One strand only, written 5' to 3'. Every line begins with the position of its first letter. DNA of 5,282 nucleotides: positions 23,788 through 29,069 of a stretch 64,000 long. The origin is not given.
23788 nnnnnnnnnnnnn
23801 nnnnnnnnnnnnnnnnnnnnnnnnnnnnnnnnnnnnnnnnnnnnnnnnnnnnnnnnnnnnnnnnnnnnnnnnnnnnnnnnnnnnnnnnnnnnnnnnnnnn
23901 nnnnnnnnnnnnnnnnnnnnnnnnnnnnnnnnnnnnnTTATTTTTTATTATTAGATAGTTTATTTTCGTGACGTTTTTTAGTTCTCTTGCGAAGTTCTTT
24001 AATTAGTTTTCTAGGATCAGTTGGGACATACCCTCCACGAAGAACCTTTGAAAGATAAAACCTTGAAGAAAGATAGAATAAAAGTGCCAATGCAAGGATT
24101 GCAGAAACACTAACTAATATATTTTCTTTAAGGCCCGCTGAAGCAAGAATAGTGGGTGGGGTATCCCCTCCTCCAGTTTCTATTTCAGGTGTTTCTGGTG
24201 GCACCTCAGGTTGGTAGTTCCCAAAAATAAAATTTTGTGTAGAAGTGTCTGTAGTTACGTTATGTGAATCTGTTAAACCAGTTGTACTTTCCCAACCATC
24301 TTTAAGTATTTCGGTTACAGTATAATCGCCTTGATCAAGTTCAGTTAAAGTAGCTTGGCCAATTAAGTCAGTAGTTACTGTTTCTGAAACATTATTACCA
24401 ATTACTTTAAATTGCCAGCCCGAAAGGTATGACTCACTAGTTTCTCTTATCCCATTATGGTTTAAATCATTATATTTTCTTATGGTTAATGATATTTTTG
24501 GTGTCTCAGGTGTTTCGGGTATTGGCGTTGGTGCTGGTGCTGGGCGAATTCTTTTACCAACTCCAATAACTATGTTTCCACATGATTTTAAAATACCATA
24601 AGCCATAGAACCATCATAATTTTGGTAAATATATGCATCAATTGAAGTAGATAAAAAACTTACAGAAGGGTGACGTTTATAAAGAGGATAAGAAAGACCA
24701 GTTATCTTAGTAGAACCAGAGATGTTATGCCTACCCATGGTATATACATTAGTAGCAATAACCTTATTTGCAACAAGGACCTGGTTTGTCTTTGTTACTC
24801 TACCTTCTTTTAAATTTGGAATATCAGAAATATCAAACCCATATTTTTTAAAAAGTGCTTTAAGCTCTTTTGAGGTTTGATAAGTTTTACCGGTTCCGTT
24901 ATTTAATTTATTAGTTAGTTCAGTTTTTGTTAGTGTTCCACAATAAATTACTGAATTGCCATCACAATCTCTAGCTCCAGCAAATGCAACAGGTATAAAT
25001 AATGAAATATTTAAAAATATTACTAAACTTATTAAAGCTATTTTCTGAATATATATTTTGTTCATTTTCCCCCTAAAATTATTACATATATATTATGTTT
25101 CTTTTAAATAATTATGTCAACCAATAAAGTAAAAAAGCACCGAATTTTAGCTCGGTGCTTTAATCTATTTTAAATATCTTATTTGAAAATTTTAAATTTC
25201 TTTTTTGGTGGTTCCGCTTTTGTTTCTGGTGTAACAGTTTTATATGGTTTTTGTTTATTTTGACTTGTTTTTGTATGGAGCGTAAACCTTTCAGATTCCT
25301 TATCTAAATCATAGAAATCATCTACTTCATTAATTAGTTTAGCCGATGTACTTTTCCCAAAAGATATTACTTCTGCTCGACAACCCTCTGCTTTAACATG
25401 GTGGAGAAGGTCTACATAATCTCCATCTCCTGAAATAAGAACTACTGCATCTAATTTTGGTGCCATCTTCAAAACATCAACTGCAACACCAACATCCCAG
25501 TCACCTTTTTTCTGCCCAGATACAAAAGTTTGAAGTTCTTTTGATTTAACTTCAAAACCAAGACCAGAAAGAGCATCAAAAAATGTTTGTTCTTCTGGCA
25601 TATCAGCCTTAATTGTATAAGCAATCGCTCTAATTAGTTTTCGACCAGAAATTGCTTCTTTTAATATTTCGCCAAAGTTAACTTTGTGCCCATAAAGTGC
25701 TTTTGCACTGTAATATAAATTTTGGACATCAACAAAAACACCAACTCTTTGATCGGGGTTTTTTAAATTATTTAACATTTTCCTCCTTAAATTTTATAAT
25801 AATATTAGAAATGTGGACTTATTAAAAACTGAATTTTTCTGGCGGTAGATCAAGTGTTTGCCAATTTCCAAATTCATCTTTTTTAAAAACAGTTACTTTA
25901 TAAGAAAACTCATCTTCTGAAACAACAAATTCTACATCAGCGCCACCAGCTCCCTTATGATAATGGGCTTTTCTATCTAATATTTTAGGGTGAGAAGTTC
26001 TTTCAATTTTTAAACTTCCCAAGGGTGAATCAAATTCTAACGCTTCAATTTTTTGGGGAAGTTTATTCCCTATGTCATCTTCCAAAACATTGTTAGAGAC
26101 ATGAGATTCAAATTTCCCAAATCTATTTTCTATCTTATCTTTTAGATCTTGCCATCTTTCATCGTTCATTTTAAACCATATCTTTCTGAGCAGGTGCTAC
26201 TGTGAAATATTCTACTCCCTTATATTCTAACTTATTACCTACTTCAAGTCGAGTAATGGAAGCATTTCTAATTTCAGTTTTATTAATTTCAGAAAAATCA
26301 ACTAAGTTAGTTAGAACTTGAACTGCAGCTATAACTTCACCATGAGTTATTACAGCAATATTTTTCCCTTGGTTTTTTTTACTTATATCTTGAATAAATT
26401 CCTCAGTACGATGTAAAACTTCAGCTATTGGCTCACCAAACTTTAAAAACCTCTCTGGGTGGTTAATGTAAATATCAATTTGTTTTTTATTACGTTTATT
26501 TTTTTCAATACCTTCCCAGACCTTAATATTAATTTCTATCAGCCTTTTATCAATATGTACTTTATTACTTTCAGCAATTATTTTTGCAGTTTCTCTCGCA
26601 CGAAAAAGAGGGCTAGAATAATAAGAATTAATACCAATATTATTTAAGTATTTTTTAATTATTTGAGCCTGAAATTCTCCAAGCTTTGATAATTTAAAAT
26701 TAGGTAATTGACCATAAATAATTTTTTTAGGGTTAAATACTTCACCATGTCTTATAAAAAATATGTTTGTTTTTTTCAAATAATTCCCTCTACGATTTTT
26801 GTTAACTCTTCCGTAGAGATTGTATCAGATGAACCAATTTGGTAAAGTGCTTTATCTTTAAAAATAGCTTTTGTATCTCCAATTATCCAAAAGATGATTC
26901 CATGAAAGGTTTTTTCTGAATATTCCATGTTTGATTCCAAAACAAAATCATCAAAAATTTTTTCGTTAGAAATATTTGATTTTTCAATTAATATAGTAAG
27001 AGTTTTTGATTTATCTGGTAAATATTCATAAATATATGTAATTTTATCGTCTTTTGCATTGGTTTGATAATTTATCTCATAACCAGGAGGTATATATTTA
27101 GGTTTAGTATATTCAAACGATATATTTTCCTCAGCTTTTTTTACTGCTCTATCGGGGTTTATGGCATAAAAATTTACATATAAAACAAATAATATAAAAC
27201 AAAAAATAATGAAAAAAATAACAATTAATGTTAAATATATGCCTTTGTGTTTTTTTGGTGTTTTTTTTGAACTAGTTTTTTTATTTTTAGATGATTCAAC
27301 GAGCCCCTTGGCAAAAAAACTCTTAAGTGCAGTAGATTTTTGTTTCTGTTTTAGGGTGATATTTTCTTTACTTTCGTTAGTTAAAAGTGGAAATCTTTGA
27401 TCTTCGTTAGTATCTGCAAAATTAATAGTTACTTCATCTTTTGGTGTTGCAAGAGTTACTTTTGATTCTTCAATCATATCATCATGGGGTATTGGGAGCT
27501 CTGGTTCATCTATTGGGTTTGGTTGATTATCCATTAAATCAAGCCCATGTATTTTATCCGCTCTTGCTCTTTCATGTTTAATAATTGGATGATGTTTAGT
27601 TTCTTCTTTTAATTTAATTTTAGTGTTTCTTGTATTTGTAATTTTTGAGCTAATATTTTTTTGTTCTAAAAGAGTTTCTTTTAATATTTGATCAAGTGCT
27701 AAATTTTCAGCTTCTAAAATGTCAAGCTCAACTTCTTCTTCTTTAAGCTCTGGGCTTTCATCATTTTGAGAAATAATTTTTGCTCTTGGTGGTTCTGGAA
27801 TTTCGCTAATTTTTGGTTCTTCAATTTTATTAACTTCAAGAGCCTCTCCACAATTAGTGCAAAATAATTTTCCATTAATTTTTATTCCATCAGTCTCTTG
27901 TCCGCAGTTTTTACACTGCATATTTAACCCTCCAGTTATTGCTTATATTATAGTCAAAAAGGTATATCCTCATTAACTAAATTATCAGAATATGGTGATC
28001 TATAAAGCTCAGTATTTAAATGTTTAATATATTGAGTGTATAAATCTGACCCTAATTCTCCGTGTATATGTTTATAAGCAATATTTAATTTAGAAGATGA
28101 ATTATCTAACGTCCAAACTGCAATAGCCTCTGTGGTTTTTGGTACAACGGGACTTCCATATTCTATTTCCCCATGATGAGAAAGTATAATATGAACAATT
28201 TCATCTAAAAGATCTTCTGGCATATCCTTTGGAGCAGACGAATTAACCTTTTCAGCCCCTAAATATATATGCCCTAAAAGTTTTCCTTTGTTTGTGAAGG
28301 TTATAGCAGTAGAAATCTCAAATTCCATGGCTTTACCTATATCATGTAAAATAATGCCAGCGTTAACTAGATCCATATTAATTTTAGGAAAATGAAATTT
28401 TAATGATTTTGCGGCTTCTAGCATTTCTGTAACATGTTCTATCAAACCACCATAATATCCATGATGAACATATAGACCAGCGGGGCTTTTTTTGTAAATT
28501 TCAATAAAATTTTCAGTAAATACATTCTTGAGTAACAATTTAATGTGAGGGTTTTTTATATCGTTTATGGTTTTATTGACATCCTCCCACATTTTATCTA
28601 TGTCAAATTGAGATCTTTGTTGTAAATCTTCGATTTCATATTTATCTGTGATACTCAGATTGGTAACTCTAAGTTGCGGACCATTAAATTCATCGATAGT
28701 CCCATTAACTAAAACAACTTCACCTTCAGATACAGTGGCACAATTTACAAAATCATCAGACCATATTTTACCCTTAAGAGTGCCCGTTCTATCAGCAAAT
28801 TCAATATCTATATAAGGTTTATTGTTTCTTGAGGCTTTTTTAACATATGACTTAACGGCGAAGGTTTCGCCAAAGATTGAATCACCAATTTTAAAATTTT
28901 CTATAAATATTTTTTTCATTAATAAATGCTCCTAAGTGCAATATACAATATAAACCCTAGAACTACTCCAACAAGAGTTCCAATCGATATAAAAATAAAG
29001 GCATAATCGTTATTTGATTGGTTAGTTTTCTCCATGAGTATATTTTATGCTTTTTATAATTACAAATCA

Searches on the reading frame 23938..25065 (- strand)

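Call 13: search_protein_families(library=pfam, proteins=[window:23938-25065:-], max_evalue=0.001)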
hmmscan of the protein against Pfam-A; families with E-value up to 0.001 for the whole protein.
window:23938-25065:- (375 aa): 2 families
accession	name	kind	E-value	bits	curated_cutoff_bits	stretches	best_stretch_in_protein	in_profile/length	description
PF17210.9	SdrD_B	-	5.2e-06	27.1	29.7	1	198-273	8-84/112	SdrD B-like domain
PF17802.7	SpaA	-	1.3e-05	25.7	23.1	1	208-253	10-59/91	Prealbumin-like fold domain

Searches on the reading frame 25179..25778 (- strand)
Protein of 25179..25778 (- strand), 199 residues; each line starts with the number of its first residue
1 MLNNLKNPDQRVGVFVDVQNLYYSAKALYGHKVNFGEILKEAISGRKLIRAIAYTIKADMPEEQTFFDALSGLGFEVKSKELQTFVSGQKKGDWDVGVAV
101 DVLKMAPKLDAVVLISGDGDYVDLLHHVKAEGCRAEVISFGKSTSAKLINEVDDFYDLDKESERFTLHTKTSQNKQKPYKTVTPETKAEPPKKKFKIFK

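Call 13: search_protein_families(library=pfam, proteins=[window:25179-25778:-], max_evalue=0.001)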
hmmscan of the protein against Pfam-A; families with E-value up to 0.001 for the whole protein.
window:25179-25778:- (199 aa): 1 family
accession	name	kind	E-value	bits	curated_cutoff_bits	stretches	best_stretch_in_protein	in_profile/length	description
PF01936.24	NYN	-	3e-35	122.3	24.2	1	11-159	1-145/145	NYN domain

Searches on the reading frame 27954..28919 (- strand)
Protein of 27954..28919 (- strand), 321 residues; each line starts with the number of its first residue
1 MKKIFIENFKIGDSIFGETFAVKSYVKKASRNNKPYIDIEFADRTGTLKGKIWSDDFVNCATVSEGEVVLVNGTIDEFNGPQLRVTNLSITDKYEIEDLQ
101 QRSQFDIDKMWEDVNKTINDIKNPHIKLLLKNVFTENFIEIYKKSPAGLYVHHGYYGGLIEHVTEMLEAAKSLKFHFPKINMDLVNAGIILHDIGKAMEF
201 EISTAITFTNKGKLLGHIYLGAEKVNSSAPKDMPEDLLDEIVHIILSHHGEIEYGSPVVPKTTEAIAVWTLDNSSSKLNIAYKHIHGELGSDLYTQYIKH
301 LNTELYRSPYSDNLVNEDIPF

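Call 71: search_protein_families(library=pfam, proteins=[window:27954-28919:-], max_evalue=0.0001)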
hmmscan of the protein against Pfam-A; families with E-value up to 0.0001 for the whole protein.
window:27954-28919:- (321 aa): 2 families
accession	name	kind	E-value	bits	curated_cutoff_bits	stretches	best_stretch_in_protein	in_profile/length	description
PF01966.28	HD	-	2.5e-10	41.1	22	1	160-268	2-107/116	HD domain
PF01336.31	tRNA_anti-codon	-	8.9e-07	29.2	27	1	25-89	6-73/75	OB-fold nucleic acid binding domain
